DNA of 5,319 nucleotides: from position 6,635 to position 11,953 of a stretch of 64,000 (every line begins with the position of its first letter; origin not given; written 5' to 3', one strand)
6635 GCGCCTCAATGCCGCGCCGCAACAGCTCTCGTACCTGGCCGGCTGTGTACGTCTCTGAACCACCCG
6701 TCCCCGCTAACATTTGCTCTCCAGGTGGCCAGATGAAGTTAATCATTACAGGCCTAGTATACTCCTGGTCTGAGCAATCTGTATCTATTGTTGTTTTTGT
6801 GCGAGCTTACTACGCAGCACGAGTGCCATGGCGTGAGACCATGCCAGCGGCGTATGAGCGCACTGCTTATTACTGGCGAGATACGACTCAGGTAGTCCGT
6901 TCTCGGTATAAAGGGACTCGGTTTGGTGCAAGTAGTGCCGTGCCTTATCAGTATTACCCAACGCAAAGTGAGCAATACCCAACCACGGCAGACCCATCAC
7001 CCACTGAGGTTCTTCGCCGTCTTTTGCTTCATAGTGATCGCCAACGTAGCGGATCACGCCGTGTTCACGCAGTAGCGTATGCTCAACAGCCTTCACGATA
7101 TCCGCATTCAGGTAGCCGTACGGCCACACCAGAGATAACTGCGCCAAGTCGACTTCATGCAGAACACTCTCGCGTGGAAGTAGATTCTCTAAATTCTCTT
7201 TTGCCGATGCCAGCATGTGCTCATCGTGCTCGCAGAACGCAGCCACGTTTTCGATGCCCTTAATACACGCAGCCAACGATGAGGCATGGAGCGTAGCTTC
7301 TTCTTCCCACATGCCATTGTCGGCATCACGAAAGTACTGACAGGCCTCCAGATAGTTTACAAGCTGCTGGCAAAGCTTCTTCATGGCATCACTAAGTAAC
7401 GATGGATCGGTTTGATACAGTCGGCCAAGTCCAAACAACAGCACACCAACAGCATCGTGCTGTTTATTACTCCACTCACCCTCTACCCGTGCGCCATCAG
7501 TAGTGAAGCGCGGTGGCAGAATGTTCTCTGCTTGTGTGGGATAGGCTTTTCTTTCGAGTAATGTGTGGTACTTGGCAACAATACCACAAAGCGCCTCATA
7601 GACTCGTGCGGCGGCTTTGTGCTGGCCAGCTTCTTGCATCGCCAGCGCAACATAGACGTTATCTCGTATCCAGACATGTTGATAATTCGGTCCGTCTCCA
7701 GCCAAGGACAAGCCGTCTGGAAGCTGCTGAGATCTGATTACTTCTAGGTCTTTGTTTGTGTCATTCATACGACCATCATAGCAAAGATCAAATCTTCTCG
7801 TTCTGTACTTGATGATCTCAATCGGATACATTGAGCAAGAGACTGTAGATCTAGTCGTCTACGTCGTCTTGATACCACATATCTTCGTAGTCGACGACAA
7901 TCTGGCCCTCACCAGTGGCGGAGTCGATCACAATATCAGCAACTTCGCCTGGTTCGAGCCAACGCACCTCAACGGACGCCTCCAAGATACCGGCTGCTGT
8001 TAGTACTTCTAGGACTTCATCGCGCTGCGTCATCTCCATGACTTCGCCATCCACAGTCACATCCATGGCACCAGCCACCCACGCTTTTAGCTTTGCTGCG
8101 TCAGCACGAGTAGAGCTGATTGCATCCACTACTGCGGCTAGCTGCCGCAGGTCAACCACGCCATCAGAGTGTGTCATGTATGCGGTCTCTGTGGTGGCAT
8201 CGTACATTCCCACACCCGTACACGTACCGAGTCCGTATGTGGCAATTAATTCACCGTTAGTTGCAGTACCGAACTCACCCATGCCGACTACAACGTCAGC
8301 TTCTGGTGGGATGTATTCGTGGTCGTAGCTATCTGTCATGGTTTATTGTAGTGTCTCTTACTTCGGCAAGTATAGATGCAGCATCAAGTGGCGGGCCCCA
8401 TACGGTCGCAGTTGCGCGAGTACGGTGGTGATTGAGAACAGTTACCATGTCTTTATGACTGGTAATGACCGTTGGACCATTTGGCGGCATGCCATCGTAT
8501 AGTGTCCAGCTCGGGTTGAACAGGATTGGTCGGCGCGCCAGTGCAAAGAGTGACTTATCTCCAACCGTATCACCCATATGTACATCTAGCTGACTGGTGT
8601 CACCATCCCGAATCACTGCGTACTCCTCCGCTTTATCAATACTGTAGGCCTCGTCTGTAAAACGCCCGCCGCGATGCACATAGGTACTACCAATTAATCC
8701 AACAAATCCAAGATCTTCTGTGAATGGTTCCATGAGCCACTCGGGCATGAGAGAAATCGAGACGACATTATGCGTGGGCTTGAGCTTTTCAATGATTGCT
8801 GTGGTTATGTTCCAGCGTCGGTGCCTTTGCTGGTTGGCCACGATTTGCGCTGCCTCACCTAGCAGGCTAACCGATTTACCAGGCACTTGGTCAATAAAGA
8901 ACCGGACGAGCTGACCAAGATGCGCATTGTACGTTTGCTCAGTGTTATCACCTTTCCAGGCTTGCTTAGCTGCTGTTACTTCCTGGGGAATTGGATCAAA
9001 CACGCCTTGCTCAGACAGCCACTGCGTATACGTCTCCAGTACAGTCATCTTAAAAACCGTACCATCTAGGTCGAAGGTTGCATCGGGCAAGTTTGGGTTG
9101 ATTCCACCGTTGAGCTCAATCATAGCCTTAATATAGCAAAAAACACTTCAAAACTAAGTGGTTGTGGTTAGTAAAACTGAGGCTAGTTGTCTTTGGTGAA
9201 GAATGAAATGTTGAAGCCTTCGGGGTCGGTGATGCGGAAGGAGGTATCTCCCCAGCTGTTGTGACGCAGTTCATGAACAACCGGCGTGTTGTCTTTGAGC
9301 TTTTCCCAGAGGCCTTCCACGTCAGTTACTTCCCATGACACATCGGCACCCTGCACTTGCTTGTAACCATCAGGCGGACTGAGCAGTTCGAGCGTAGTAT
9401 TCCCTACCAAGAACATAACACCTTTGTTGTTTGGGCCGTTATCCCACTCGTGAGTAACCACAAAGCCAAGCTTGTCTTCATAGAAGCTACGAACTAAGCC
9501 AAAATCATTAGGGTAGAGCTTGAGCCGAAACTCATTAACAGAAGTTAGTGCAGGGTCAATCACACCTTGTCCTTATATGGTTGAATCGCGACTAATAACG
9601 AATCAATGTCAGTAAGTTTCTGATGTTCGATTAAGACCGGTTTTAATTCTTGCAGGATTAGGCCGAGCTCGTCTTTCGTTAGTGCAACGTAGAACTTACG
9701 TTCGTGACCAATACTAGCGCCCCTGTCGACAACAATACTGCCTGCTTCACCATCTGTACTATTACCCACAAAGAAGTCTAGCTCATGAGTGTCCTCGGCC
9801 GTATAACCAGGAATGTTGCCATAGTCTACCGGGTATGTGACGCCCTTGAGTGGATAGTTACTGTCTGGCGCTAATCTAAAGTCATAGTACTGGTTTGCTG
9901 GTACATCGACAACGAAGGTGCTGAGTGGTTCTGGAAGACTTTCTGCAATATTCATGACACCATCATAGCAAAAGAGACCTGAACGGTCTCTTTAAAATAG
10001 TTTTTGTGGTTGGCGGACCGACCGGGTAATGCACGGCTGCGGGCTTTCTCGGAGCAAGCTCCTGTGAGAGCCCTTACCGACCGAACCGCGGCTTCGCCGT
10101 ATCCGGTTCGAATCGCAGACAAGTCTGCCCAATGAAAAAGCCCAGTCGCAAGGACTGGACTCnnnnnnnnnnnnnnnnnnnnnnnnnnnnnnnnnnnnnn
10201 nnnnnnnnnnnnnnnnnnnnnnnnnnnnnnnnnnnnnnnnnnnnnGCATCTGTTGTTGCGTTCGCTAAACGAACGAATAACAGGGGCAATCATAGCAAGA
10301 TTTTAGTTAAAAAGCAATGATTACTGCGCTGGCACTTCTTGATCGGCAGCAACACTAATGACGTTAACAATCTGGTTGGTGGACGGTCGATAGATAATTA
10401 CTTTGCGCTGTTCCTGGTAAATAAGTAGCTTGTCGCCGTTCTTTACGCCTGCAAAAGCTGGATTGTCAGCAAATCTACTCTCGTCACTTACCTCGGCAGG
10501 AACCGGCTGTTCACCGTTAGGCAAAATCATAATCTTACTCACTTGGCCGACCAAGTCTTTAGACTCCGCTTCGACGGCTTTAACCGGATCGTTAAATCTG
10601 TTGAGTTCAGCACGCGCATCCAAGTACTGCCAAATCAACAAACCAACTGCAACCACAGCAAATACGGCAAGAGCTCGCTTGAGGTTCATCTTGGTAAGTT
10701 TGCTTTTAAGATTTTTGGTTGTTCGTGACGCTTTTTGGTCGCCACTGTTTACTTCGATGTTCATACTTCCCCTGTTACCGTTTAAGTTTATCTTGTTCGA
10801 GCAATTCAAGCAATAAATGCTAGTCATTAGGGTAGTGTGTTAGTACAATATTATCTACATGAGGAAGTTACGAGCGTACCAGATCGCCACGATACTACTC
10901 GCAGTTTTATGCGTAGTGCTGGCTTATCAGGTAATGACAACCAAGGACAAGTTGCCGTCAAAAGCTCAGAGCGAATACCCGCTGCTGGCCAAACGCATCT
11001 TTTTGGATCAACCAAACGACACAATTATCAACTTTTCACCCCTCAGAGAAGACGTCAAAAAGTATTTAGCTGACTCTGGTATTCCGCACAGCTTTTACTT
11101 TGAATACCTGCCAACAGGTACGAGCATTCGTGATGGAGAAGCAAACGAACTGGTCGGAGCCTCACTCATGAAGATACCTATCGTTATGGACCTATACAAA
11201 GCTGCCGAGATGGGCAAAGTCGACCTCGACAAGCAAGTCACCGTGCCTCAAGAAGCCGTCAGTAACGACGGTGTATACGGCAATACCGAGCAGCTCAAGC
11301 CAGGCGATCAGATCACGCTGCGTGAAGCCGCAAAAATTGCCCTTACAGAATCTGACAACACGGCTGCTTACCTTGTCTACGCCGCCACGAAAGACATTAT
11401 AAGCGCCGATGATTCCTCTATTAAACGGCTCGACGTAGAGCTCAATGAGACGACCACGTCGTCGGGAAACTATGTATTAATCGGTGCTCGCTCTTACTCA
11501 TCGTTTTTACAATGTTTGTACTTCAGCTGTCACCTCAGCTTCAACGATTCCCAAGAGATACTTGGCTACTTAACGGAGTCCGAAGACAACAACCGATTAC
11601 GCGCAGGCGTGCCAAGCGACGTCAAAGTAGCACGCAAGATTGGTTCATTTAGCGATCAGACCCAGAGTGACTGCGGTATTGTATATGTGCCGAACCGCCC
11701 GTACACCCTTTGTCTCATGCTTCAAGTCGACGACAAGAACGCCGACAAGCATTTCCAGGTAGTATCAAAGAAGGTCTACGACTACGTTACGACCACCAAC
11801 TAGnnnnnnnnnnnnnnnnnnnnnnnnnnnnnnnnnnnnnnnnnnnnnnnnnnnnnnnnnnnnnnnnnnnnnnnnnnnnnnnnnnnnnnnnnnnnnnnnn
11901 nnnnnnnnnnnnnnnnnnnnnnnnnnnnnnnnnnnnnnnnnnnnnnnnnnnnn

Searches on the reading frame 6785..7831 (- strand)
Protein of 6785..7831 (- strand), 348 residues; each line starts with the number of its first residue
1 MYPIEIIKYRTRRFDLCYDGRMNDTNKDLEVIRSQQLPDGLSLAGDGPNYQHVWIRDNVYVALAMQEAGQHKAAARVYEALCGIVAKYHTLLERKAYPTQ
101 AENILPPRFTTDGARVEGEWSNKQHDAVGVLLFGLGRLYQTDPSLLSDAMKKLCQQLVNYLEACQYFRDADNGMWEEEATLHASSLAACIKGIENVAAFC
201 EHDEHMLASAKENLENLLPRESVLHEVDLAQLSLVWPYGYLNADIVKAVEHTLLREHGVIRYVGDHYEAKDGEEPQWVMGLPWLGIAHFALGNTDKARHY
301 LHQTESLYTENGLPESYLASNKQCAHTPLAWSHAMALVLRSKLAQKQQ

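Call 73: search_protein_families(library=pfam, proteins=[window:6785-7831:-], max_evalue=0.0001)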
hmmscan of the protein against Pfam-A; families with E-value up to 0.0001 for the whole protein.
window:6785-7831:- (348 aa): 1 family
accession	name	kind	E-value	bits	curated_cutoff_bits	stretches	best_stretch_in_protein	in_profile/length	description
PF00723.27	Glyco_hydro_15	-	1.7e-15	57.3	22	1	46-202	33-198/427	Glycosyl hydrolases family 15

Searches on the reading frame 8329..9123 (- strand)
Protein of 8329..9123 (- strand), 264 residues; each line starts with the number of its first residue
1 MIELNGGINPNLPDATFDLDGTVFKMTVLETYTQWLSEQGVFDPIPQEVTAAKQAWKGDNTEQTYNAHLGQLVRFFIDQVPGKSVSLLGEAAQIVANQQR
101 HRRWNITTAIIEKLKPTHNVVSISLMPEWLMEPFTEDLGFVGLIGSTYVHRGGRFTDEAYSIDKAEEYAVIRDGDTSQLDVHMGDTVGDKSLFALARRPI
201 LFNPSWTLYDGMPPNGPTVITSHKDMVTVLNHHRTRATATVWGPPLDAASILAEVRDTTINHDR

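Call 73: search_protein_families(library=pfam, proteins=[window:8329-9123:-], max_evalue=0.0001)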
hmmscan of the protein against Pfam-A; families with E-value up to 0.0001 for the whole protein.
window:8329-9123:- (264 aa): 1 family
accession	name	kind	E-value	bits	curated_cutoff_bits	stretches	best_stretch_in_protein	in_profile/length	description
PF12710.13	HAD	-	1.4e-05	26.1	27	1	15-190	1-185/189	haloacid dehalogenase-like hydrolase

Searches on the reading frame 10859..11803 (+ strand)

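Call 73: search_protein_families(library=pfam, proteins=[window:10859-11803:+], max_evalue=0.0001)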
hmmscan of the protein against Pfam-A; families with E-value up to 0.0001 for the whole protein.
window:10859-11803:+ (314 aa): 2 families
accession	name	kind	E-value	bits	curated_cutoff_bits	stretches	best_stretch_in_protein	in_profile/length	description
PF13354.11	Beta-lactamase2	-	4.2e-32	111.7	22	1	78-287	1-213/214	Beta-lactamase enzyme family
PF00768.25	Peptidase_S11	-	2.1e-05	24.6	27.6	1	98-170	35-108/239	D-alanyl-D-alanine carboxypeptidase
